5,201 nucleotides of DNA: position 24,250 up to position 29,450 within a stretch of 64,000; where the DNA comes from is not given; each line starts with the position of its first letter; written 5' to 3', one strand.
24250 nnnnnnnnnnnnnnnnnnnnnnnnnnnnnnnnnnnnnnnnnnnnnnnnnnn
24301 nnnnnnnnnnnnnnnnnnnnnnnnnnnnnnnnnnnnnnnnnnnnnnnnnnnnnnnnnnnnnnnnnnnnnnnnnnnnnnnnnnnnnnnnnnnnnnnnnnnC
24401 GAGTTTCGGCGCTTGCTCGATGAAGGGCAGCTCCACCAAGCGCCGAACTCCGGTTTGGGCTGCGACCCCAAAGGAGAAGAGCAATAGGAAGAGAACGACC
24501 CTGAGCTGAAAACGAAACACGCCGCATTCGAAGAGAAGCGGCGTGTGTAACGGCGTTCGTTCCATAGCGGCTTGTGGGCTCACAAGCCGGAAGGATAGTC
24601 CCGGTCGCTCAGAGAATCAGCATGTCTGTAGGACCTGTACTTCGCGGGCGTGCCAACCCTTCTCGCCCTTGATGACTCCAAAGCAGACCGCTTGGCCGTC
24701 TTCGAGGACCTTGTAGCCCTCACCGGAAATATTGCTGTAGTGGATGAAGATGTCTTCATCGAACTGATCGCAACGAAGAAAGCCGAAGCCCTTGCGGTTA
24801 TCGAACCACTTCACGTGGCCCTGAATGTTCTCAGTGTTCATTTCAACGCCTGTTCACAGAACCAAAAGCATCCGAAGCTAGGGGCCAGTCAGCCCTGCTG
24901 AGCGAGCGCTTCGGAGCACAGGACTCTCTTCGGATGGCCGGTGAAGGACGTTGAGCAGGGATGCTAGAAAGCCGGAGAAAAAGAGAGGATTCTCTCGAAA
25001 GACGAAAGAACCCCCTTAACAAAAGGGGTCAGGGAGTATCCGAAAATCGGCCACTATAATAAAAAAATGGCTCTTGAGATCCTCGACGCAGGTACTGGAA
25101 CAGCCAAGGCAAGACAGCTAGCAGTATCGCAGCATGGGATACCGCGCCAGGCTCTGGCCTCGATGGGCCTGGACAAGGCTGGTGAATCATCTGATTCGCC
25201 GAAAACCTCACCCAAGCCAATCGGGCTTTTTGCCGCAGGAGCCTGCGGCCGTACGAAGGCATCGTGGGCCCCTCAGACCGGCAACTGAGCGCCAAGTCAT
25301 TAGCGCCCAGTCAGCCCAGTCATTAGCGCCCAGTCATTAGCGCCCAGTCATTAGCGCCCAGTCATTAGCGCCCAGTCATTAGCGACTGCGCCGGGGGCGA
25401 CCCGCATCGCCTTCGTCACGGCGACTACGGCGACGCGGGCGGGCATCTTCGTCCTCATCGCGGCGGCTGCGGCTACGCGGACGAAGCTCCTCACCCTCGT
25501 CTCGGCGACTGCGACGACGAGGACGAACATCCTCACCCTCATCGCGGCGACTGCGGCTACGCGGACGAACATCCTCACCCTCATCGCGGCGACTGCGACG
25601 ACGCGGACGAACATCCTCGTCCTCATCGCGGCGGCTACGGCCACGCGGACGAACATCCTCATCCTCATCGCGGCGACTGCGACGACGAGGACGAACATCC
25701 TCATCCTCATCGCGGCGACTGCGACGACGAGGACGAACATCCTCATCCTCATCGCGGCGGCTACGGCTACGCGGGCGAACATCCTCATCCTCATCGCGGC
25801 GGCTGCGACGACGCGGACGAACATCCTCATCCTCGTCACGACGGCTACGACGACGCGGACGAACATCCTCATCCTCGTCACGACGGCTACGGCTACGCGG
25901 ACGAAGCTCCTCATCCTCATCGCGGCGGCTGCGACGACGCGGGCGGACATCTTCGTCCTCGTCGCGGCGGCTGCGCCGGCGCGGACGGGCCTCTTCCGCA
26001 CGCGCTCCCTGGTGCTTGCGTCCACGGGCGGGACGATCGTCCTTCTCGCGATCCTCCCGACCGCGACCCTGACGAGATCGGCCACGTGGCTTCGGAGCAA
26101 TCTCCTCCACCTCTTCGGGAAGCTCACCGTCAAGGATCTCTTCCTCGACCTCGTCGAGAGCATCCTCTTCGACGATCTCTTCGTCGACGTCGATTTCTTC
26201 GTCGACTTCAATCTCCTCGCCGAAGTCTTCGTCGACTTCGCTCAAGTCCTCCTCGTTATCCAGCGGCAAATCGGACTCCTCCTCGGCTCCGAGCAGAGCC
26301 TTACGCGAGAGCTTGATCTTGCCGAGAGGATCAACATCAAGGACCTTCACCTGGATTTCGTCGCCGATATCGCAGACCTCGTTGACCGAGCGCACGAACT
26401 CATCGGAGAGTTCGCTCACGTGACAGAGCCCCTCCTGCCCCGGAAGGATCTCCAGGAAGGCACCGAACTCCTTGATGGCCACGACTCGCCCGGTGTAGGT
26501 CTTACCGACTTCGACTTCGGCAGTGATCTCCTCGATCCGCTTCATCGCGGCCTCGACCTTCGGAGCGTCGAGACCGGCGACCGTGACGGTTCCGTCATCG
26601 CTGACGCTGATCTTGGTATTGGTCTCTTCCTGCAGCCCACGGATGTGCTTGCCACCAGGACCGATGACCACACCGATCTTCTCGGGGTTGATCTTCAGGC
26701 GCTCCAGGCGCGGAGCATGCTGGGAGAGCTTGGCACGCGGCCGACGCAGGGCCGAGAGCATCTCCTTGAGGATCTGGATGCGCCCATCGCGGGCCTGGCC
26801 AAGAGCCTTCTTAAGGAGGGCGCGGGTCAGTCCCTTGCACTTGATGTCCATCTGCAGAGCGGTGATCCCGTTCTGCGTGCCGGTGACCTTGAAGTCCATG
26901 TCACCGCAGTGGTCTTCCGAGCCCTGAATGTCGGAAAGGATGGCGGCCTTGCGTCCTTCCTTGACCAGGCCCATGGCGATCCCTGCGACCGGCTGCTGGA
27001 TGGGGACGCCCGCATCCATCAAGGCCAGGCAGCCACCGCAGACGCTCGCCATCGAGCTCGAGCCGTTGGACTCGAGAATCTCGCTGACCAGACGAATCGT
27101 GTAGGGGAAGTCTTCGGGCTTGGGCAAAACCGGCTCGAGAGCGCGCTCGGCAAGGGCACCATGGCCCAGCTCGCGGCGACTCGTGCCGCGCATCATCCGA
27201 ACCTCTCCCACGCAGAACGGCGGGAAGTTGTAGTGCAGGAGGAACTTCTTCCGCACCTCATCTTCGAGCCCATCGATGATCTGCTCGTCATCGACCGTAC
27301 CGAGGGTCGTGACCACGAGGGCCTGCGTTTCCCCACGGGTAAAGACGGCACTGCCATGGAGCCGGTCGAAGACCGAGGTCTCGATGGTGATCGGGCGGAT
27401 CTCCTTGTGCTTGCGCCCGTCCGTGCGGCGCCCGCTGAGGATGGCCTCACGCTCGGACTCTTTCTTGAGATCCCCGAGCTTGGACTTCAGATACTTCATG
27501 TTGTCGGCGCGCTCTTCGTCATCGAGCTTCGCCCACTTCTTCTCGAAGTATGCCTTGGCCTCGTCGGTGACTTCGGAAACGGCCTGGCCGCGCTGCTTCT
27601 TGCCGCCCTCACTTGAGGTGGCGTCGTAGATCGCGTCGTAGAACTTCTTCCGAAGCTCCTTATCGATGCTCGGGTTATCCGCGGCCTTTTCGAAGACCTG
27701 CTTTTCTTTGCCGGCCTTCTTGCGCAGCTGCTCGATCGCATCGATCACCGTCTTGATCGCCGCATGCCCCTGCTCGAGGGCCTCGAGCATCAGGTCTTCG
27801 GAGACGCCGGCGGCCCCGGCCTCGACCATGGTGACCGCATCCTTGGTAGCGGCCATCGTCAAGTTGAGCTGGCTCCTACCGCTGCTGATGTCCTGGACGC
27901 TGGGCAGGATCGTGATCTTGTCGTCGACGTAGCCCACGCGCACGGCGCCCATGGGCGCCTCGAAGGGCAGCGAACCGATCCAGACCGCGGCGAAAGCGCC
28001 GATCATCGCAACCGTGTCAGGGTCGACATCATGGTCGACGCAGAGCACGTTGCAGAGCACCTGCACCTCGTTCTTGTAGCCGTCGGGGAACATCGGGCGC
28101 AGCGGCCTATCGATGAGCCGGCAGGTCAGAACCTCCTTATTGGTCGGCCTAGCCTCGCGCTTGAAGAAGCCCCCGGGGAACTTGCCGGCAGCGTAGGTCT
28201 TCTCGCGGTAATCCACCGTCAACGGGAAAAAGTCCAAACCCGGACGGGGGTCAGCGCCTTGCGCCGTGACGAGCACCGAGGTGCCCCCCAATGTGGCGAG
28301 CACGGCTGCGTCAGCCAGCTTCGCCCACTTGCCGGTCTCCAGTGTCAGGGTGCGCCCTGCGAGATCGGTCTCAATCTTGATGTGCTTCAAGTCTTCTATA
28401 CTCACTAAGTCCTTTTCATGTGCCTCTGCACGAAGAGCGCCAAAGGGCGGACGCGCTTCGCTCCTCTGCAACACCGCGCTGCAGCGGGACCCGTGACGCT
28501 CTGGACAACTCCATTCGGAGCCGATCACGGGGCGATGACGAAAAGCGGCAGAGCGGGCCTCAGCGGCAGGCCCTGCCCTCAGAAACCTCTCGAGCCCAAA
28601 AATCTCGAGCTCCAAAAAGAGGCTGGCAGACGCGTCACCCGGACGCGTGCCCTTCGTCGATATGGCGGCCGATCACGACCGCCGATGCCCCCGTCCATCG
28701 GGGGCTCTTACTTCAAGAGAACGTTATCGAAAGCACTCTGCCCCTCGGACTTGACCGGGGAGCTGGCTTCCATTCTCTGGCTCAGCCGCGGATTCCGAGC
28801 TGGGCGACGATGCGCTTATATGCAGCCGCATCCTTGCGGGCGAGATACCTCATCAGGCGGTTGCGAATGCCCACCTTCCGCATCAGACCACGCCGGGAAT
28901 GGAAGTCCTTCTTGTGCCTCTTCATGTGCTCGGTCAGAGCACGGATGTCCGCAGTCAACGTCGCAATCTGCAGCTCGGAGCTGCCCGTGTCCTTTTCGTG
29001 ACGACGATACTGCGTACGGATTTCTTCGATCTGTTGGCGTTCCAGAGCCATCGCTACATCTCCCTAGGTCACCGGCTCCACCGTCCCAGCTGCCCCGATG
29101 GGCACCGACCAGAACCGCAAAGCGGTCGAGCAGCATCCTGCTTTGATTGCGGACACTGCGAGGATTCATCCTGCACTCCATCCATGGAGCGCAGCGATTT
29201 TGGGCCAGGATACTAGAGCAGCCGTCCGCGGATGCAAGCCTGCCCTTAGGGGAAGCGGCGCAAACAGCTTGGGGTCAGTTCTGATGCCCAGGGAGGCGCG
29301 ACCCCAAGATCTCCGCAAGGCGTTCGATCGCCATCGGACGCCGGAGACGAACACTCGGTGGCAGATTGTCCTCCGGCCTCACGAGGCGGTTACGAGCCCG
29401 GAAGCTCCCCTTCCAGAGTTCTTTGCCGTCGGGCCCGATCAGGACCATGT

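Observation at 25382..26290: PNPase with a ~300-aa charge-patterned C-terminal tail: acidic block plus 14 x (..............)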

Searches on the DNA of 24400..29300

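Call 28: search_rna_families(source=window, start=24400, end=29300, threshold=evalue, max_evalue=1)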
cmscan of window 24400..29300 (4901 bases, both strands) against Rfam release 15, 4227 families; matches with E-value up to 1: 7.
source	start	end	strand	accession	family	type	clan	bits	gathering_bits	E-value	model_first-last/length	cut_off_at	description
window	25727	25836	-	RF04214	MIR7526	Gene; miRNA;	-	29.4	110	0.005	1-113/113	no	MIR7526 microRNA precursor family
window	25639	25801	-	RF00886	MIR807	Gene; miRNA;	-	26.8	113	0.029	1-176/176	no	MIR807 microRNA precursor family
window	25433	25542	-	RF04214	MIR7526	Gene; miRNA;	-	24.8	110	0.088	1-113/113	no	MIR7526 microRNA precursor family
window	25731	25833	-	RF03240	MIR5534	Gene; miRNA;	-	24.2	79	0.28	1-102/102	no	MIR5534 microRNA precursor family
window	25663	25732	-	RF04131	mir-2032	Gene; miRNA;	-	22.4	100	0.72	1-77/77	no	mir-2032 microRNA precursor family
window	28845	28887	-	RF01276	sR53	Gene; snRNA; snoRNA; CD-box;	-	17.8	49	0.85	1-60/60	no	Small nucleolar RNA sR53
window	26537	26579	-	RF00223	IRES_Bip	Cis-reg; IRES;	-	13.9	40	0.45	1-263/263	no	bip internal ribosome entry site (IRES)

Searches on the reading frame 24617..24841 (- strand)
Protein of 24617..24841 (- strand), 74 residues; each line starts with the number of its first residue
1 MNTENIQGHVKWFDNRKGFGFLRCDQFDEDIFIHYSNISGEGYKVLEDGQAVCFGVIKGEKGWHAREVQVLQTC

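Call 43: search_protein_families(library=pfam, proteins=[window:24617-24841:-], max_evalue=0.00001)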
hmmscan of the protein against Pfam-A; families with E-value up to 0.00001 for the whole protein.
window:24617-24841:- (74 aa): 2 families
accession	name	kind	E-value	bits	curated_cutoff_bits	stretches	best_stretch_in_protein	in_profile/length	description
PF00313.28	CSD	-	5.3e-23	81.1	27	1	7-70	2-65/66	'Cold-shock' DNA-binding domain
PF08206.17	OB_RNB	-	2.1e-06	27.7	24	1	15-38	6-29/58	Ribonuclease B OB domain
